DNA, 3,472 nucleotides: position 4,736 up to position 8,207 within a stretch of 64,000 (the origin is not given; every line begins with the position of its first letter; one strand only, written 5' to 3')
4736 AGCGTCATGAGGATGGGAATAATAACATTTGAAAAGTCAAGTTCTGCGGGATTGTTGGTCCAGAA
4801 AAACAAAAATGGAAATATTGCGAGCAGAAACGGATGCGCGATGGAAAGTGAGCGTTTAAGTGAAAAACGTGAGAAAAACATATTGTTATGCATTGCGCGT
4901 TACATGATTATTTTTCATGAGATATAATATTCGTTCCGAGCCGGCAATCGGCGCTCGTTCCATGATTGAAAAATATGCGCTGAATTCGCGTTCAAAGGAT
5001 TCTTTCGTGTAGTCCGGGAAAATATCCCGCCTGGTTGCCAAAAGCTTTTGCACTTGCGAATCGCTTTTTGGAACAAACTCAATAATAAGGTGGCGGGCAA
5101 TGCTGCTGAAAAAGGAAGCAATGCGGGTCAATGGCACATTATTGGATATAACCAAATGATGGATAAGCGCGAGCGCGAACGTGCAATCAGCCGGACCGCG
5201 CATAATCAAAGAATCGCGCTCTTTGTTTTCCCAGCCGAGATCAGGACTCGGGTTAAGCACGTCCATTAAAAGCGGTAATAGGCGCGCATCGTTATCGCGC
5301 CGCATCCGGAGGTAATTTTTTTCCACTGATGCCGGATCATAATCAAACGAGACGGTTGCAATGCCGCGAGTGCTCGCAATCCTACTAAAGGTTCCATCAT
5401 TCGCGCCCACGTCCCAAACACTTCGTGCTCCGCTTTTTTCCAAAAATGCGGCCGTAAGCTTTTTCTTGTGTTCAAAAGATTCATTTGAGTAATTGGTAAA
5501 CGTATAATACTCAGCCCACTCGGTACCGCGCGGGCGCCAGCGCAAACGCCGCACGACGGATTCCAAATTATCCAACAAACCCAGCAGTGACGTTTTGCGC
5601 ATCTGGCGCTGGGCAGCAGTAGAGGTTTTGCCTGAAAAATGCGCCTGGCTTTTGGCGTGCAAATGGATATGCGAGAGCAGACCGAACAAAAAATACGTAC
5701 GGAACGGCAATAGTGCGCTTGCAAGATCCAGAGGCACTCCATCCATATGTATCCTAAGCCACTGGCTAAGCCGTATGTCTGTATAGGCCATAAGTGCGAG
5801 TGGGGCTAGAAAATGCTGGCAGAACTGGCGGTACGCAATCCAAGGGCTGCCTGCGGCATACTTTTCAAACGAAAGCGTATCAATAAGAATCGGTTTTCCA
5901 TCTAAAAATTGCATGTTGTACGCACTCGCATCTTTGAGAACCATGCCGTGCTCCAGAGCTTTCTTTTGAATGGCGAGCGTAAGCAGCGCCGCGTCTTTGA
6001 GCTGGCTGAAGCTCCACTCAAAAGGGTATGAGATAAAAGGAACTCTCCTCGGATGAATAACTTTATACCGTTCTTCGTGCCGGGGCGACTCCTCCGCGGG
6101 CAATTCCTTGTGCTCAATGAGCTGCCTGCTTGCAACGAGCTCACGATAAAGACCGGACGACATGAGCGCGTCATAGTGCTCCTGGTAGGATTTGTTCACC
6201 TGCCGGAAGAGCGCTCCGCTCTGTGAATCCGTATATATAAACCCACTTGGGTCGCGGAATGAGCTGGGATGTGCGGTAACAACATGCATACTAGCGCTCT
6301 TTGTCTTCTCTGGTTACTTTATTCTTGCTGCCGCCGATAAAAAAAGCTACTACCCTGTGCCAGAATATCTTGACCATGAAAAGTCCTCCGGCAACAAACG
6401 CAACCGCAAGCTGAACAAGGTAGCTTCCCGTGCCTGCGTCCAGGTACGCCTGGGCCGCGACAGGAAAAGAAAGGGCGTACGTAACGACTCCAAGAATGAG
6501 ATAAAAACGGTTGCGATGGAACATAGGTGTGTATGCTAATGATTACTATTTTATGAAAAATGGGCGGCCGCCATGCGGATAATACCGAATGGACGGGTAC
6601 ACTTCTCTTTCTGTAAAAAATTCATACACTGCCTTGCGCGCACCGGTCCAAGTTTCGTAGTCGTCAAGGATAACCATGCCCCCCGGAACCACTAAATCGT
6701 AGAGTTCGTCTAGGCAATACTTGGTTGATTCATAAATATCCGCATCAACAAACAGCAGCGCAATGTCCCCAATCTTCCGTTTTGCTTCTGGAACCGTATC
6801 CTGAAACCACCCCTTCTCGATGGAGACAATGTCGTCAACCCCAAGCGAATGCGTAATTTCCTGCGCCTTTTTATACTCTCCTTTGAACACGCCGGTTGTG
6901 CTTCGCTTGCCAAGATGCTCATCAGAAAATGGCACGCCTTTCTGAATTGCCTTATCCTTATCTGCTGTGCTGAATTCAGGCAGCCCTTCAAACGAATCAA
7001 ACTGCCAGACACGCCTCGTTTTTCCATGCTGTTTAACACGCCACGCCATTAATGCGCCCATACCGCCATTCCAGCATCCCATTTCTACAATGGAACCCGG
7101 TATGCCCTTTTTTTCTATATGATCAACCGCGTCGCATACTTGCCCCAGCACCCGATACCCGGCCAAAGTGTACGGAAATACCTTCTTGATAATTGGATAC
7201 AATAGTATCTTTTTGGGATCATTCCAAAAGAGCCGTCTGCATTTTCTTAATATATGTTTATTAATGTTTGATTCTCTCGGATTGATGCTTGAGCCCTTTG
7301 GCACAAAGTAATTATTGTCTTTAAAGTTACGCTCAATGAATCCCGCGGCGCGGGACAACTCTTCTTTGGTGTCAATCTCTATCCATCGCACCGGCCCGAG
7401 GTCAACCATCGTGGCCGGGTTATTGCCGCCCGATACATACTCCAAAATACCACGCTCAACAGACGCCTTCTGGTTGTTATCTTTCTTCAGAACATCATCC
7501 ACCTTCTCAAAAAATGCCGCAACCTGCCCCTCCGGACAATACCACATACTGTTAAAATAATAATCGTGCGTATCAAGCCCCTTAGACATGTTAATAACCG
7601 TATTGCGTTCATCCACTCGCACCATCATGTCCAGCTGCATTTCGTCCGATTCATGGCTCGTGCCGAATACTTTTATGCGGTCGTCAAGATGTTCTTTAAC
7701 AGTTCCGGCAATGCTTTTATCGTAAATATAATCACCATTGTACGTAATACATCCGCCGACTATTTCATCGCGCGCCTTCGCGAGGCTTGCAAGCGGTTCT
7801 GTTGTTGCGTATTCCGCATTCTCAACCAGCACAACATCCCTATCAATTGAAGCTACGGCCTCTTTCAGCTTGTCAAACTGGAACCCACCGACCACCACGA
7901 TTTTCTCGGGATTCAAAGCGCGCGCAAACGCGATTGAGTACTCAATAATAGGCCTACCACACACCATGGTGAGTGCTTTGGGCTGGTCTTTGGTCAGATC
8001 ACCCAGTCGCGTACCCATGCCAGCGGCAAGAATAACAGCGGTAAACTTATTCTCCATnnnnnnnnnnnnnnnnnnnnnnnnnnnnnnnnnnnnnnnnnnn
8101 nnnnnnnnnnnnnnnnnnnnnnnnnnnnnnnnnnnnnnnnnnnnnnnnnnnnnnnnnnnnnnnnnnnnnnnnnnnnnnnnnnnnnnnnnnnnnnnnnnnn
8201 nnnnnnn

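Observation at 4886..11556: Candidate novel pathway for a CDP-activated cyclitol/alditol-phosphate substituent: nucleotidyltransferase fused to a DHQS-like cyclase, plus kinases, ADH and CDP-alcohol phosphotransferase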

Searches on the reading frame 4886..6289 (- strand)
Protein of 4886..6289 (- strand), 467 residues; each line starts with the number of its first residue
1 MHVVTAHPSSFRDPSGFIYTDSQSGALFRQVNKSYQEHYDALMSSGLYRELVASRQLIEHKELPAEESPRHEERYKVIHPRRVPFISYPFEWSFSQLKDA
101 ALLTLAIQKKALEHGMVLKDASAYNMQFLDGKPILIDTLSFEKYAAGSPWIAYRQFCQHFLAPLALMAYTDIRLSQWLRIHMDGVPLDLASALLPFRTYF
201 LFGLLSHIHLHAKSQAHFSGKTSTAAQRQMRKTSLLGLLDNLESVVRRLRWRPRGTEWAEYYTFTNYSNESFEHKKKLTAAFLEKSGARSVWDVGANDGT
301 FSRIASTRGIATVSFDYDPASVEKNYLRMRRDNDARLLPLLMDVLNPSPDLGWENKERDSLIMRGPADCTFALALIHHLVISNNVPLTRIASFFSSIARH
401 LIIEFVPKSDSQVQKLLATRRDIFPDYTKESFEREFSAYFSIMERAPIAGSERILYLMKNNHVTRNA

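Call 3: search_protein_families(library=pfam, proteins=[window:4886-6289:-], max_evalue=0.01)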
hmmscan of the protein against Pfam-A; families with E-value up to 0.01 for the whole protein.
window:4886-6289:- (467 aa): 0 families

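Call 4: search_protein_families(library=ncbifam, proteins=[window:4886-6289:-], max_evalue=0.01)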
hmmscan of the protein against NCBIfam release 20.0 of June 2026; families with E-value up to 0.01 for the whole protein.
window:4886-6289:- (467 aa): 0 families

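Call 42: search_solved_structures(query=window:4886-6289:-, max_evalue=10, show_alignments=2)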
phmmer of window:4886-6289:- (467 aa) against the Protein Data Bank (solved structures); distinct sequences matched with E-value up to 10: 0.

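Call 43: search_protein_families(library=pfam, proteins=[window:4886-6289:-], max_evalue=10)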
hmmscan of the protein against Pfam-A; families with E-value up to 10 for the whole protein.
window:4886-6289:- (467 aa): 1 family
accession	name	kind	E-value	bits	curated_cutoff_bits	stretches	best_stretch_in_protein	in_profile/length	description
PF13489.12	Methyltransf_23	-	0.026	14.7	27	1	278-330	13-61/164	Methyltransferase domain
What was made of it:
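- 4886..6289 (-): 467-aa protein: an unknown N-terminal domain plus a class-I SAM methyltransferase. Second gene of the independent module. No Pfam hit (calls 3, 43).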

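Call 44: find_homologous_proteins(query=window:4886-6289:-, max_evalue=0.00001)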
Query window:4886-6289:- (467 aa): 8000 proteins with E <= 0.00001 among 8000 candidates; the best 120 are listed.
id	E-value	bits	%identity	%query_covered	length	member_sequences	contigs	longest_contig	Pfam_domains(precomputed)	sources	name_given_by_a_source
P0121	0.0e+0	1060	100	100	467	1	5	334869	-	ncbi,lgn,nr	ncbi:MAG: SAM-dependent methyltransferase [Parcubacteria group bacterium]|nr:SAM-dependent methyltra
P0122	6.6e-240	815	76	100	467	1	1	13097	-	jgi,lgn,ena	-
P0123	3.8e-227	773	72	98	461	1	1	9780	-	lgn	-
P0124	4.4e-227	773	74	96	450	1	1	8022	-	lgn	-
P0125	3.4e-225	766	71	99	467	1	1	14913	-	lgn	-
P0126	1.6e-220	751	74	95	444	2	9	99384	-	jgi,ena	-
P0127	4.2e-219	746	69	98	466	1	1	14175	-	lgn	-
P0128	1.9e-213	728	67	99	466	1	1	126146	-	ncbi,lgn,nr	ncbi:MAG: class I SAM-dependent methyltransferase [bacterium]|nr:class I SAM-dependent methyltransfe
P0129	1.8e-204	698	65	99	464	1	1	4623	-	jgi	jgi:hypothetical protein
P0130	2.0e-190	652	61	98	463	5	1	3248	-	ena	-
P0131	2.6e-190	651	62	97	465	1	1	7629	-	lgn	-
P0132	1.2e-189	649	62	98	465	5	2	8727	-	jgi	-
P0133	2.3e-189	648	64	97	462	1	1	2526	-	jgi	jgi:hypothetical protein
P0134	2.4e-189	648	63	97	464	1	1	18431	-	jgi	jgi:hypothetical protein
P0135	4.0e-189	647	63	98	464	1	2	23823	-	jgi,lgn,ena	-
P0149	6.0e-187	640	63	97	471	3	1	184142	-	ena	-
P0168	2.0e-185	635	62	96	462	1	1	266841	-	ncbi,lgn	-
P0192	2.9e-184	631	61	97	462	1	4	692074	-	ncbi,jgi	ncbi:MAG: SAM-dependent methyltransferase [Dehalococcoidia bacterium]|jgi:hypothetical protein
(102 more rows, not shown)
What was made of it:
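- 4886..6289 (-): More than 8000 homologues at about 60% identity in bacteria and archaea (call 44).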

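Call 45: find_encoding_contigs(protein=P0192, flank=7000, max_places=1)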
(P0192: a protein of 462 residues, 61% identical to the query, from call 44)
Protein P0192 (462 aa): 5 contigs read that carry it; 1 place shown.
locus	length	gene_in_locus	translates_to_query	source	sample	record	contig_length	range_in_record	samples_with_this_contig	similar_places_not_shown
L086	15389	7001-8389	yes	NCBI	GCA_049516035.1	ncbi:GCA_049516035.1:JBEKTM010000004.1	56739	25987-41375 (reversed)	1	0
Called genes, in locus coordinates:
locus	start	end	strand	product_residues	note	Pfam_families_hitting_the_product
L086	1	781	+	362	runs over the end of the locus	PF00180:Iso_dh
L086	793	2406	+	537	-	PF00682:HMGL-like, PF22617:HCS_D2, PF08502:LeuA_dimer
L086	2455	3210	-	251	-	PF02129:Peptidase_S15 (weak), PF02230:Abhydrolase_2 (faint), PF20434:BD-FAE, PF00561:Abhydrolase_1, PF12146:Hydrolase_4 (weak), PF12697:Abhydrolase_6, PF00326:Peptidase_S9, PF12146:Hydrolase_4 (weak), +1 more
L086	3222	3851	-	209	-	PF01694:Rhomboid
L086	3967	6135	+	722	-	PF02516:STT3, PF22627:AglB_core-like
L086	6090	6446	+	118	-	-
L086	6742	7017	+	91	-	-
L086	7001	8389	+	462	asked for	-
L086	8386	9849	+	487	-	PF00884:Sulfatase (weak)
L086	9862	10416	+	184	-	-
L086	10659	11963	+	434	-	PF03446:NAD_binding_2, PF03721:UDPG_MGDP_dh_N, PF00984:UDPG_MGDP_dh, PF03720:UDPG_MGDP_dh_C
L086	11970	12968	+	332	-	PF01408:GFO_IDH_MocA, PF02894:GFO_IDH_MocA_C, PF22725:GFO_IDH_MocA_C3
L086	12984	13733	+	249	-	PF00132:Hexapep, PF25084:LbH_EIF2B (faint), PF25087:GMPPB_C, PF25247:LbH_GLGC (faint), PF25087:GMPPB_C (weak), PF00132:Hexapep, PF14602:Hexapep_2 (weak)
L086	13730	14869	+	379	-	PF00155:Aminotran_1_2, PF01041:DegT_DnrJ_EryC1, PF01212:Beta_elim_lyase, PF01053:Cys_Met_Meta_PP (weak)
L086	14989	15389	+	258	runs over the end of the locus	PF00483:NTP_transferase, PF12804:NTP_transf_3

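Call 46: find_encoding_contigs(protein=P0168, flank=7000, max_places=1)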
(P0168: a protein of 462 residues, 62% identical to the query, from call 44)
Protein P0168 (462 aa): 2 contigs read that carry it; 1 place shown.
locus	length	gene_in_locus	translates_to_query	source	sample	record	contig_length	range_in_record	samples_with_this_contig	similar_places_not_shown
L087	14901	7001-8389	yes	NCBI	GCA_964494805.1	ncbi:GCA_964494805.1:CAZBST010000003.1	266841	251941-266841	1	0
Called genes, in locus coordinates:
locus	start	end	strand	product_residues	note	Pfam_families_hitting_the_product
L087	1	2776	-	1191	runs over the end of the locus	PF02463:SMC_N, PF13175:AAA_15, PF13304:AAA_21 (weak), PF13476:AAA_23, PF23649:FKBP15 (faint), PF06470:SMC_hinge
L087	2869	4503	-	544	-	PF02119:FlgI, PF13646:HEAT_2 (weak), PF02985:HEAT (faint), PF13646:HEAT_2 (weak)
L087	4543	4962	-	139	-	PF01894:YjbQ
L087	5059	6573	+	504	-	-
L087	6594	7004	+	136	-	-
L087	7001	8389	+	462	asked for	-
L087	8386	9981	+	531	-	PF00884:Sulfatase (weak)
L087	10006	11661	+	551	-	PF13231:PMT_2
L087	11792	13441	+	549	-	PF13231:PMT_2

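Call 47: find_encoding_contigs(protein=P0149, flank=7000, max_places=1)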
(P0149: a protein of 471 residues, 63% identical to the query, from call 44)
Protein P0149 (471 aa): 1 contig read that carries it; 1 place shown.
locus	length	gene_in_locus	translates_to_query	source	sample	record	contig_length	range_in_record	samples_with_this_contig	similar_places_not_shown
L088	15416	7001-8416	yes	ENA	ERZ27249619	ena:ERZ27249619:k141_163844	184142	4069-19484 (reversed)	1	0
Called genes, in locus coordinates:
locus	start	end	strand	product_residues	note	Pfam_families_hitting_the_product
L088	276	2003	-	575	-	PF20446:ABC_N, PF09818:ABC_ATPase, PF21117:MRB1590_C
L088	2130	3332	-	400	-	PF04165:DUF401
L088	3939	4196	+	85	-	-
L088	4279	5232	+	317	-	PF04788:DUF620 (weak)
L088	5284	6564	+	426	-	PF00534:Glycos_transf_1, PF13692:Glyco_trans_1_4 (weak)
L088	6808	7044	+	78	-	-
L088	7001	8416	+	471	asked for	-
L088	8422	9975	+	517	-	PF00884:Sulfatase (weak)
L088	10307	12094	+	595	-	PF00005:ABC_tran, PF02463:SMC_N (faint), PF13304:AAA_21 (faint)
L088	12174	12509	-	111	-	-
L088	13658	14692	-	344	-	PF17101:Stealth_CR1 (weak), PF11380:Stealth_CR2, PF17102:Stealth_CR3, PF17103:Stealth_CR4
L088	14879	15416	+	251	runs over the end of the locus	PF05050:Methyltransf_21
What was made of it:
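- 3289..4893 (-): 534-aa multi-pass membrane protein with a sulfatase / alkaline-phosphatase-fold domain (LtaS/EptA-like architecture). Third gene of the independent module. Always follows the 460-aa methyltransferase in unrelated contexts (calls 45-47).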

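Call 61: predict_structure(alignment_id=A2)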
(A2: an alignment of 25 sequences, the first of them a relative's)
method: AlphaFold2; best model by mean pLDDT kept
length: 467 residues; sequences in the alignment: 25
mean_pLDDT: 83.0   pTM: 0.86
mean pLDDT of the five models: 83.0, 78.4, 78.4, 75.3, 73.0
residues with pLDDT >= 90: 195; 70-90: 193; 50-70: 61; < 50: 18
segments of 3 or more residues with pLDDT < 50: 1-11, 178-180, 465-467
pLDDT, mean of each block of 10 residues (from residue 1): 34 71 82 91 96 96 69 82 82 93 97 93 91 90 82 88 87 53 75 87 84 78 62 89 94 64 69 94 96 85 94 88 90 93 76 64 81 87 86 92 92 79 77 95 95 95 58
secondary structure, 60 per line:
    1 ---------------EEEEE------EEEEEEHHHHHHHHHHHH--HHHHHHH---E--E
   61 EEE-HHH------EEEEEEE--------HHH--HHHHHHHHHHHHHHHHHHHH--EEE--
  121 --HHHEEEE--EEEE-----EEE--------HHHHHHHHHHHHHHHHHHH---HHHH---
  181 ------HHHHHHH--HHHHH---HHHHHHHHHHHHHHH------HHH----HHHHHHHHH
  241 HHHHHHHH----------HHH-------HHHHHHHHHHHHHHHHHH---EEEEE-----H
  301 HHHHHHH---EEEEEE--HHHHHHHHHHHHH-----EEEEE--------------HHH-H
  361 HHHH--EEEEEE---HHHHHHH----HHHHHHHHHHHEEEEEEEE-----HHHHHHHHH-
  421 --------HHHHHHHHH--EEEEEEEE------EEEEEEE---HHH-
elements in order: E16-20 E27-32 H33-44 H47-53 E60-63 E74-80 H94-113 E116-118 E126-129 E132-135 E141-143 H152-170 H174-177 H187-193 H196-200 H204-218 H232-248 H269-286 E290-294 H300-307 E311-316 H319-331 E337-341 H360-364 E367-372 H376-382 H387-397 E398-405 H411-419 H429-437 E440-447 E454-460
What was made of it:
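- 4886..6289 (-): Model pLDDT 83 (call 61).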

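Call 65: fold_search(model_id=the predicted structure, library=pdb)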
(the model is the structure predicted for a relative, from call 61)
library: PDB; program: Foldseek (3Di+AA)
matches with E <= 10: 1984; with E <= 0.001: 722
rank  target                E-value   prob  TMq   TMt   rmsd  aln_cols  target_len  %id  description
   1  3jwj_B                1.9e-07  1.00  0.29  0.66   5.2       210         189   14  Crystal structure analysis of the methyltransferase domain of bacterial-AvHen1-CN (released 2009-10-20)
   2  7phd_B                2.3e-07  1.00  0.28  0.39  18.1       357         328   15  Chimeric carminomycin-4-O-methyltransferase (DnrK) with a region from 10-decarboxylase TamK (released 2022-09-07)
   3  4kib_A                2.4e-07  1.00  0.29  0.39  18.6       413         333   10  Crystal structure of methyltransferase from Streptomyces hygroscopicus complexed with S-adenosyl-L-homocysteine and me (released 2014-05-07)
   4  4azs                  3.0e-07  1.00  0.30  0.31   4.5       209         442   13  High resolution (2.2 A) crystal structure of WbdD. (released 2012-09-26)
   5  1tw3_A                3.0e-07  1.00  0.30  0.40  18.8       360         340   15  Crystal structure of Carminomycin-4-O-methyltransferase (DnrK) in complex with S-adenosyl-L-homocystein (SAH) and 4-me (released 2004-09-14)
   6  4azt                  3.2e-07  1.00  0.29  0.31   4.9       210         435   14  Co-crystal structure of WbdD and kinase inhibitor LY294002. (released 2012-09-26)
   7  5eeh_C                3.7e-07  1.00  0.31  0.41  18.7       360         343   15  Crystal structure of carminomycin-4-O-methyltransferase DnrK in complex with SAH and 2-chloro-4-nitrophenol (released 2015-12-16)
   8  7pga_A                4.2e-07  1.00  0.30  0.40  18.7       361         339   16  Chimeric carminomycin-4-O-methyltransferase (DnrK) with regions from 10-hydroxylase RdmB and 10-decarboxylase TamK (released 2022-08-24)
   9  5eeh_A                4.6e-07  1.00  0.31  0.40  18.8       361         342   15  Crystal structure of carminomycin-4-O-methyltransferase DnrK in complex with SAH and 2-chloro-4-nitrophenol (released 2015-12-16)
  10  5eeg_B                4.6e-07  1.00  0.30  0.40  19.5       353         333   15  Crystal structure of carminomycin-4-O-methyltransferase DnrK in complex with tetrazole-SAH (released 2015-12-23)
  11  9lac_B                4.9e-07  1.00  0.30  0.41  18.9       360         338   14  Comparative analysis of functions and catalytic mechanisms of methyltransferases involved in anthracycline biosynthesi (released 2026-01-07)
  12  4m6x_A                4.9e-07  1.00  0.30  0.39  19.1       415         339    9  Mutant structure of methyltransferase from Streptomyces hygroscopicus complexed with S-adenosyl-L-homocysteine and met (released 2014-06-25)
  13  4ax8                  5.5e-07  1.00  0.30  0.31   4.8       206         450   13  Medium resolution structure of the bifunctional kinase- methyltransferase WbdD (released 2012-10-03)
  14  1tw2_B                5.5e-07  1.00  0.30  0.39  18.8       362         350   14  Crystal structure of Carminomycin-4-O-methyltransferase (DnrK) in complex with S-adenosyl-L-homocystein (SAH) and 4-me (released 2004-09-14)
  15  7pgj                  6.4e-07  1.00  0.30  0.41  18.7       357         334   16  Chimeric carminomycin-4-O-methyltransferase (DnrK) with regions from 10-decarboxylate TamK and 10-hydroxylase RdmB, toge (released 2022-08-24)
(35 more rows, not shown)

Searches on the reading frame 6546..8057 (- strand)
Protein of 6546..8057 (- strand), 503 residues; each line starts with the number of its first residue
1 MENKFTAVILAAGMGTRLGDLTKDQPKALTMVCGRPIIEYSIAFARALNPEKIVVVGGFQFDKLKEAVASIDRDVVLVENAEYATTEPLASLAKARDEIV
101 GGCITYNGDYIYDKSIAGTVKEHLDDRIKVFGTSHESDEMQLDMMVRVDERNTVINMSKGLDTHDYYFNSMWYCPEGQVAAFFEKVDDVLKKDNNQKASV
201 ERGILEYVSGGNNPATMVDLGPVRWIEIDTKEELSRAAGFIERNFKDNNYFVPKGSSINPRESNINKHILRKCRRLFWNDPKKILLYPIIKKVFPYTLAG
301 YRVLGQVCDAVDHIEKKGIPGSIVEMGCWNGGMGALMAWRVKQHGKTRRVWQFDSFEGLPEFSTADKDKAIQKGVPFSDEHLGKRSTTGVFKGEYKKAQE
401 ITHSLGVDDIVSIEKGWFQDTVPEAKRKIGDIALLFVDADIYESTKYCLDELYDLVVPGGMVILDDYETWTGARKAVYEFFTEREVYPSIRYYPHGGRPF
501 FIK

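Call 3: search_protein_families(library=pfam, proteins=[window:6546-8057:-], max_evalue=0.01)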
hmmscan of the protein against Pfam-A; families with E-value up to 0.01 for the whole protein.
window:6546-8057:- (503 aa): 6 families
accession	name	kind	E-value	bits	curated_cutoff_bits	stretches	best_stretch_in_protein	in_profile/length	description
PF05711.17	TylF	-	3.6e-38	131.7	23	1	294-487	66-249/264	Macrocin-O-methyltransferase (TylF)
PF12804.13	NTP_transf_3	-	8.9e-13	49.2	27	1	7-112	1-98/160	MobA-like NTP transferase domain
PF13578.12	Methyltransf_24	-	4.5e-11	44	26.3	1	324-467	1-105/105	Methyltransferase domain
PF00483.29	NTP_transferase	-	2.8e-08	34.1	21.2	1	7-128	2-129/245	Nucleotidyl transferase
PF01128.25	IspD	-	0.00038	20.7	27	1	6-79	2-72/221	2-C-methyl-D-erythritol 4-phosphate cytidylyltransferase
PF20202.4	DUF6564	-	0.0044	17.2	25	1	46-99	24-81/230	Domain of unknown function (DUF6564)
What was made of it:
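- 6546..8057 (-): Second nucleotidyltransferase (aa 1-245) fused to a TylF-type O-methyltransferase (aa 294-487). Pfam hits (call 3).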

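Call 4: search_protein_families(library=ncbifam, proteins=[window:6546-8057:-], max_evalue=0.01)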
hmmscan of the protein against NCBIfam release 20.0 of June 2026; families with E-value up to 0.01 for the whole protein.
window:6546-8057:- (503 aa): 33 families (the best 25 are shown)
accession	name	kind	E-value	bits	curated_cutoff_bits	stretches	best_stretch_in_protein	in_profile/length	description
TIGR03992.1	Arch_glmU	subfamily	1.3e-15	57.2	292.1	1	6-156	2-148/393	bifunctional sugar-1-phosphate nucleotidylyltransferase/acetyltransferase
NF041313.1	UDPGP_AglF_Halo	equivalog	2.2e-14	53.5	400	1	6-156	2-154/234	UTP--glucose-1-phosphate uridylyltransferase AglF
TIGR01173.1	glmU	equivalog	4.5e-13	48.9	366.85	1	6-123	2-117/452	bifunctional UDP-N-acetylglucosamine diphosphorylase/glucosamine-1-phosphate N-acetyltransferase GlmU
NF010933.0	PRK14353.1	equivalog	1e-12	47.5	505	1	2-240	3-241/453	bifunctional UDP-N-acetylglucosamine diphosphorylase/glucosamine-1-phosphate N-acetyltransferase GlmU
NF010935.0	PRK14355.1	equivalog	1.3e-12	47.1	718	1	3-207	2-207/459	bifunctional UDP-N-acetylglucosamine diphosphorylase/glucosamine-1-phosphate N-acetyltransferase GlmU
NF010932.0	PRK14352.1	equivalog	2.9e-11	42.7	611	1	3-109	5-110/488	bifunctional UDP-N-acetylglucosamine diphosphorylase/glucosamine-1-phosphate N-acetyltransferase GlmU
NF010936.0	PRK14356.1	equivalog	3.4e-11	42.7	666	1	3-204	4-202/456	bifunctional UDP-N-acetylglucosamine diphosphorylase/glucosamine-1-phosphate N-acetyltransferase GlmU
NF041135.1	IPPtranDIPPsyn_Thcocales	equivalog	6.5e-11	41.9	580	1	6-241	2-217/419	bifunctional L-myo-inositol-1-phosphate cytidylyltransferase/CDP-L-myo-inositol myo-inositolphosphotransferase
NF010934.1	PRK14354.1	equivalog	4.4e-09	35.4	450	1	7-128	2-120/447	bifunctional UDP-N-acetylglucosamine diphosphorylase/glucosamine-1-phosphate N-acetyltransferase GlmU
NF041173.1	Sug_nt_acttase_Thmprot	equivalog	6.8e-09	35.1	600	1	7-122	3-119/405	bifunctional sugar-1-phosphate nucleotidylyltransferase/acetyltransferase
NF010940.0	PRK14360.1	equivalog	1.4e-08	33.8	602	1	7-130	4-126/452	bifunctional UDP-N-acetylglucosamine diphosphorylase/glucosamine-1-phosphate N-acetyltransferase GlmU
TIGR01208.1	rmlA_long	equivalog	4.3e-08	32.4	320.25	1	7-122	2-120/353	glucose-1-phosphate thymidylyltransferase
NF010939.0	PRK14359.1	equivalog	8.5e-08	31.2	592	1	5-80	3-74/430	bifunctional UDP-N-acetylglucosamine diphosphorylase/glucosamine-1-phosphate N-acetyltransferase GlmU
NF049965.1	GlMnHpPGnyltfHddC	equivalog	1.2e-07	31.6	300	1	6-117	2-113/221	D-glycero-D-manno-heptose 1-phosphate guanosyltransferase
NF045697.1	MurNAcPUrMurU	equivalog_domain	3e-07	30.1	370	1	8-73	1-66/229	N-acetylmuramate alpha-1-phosphate uridylyltransferase MurU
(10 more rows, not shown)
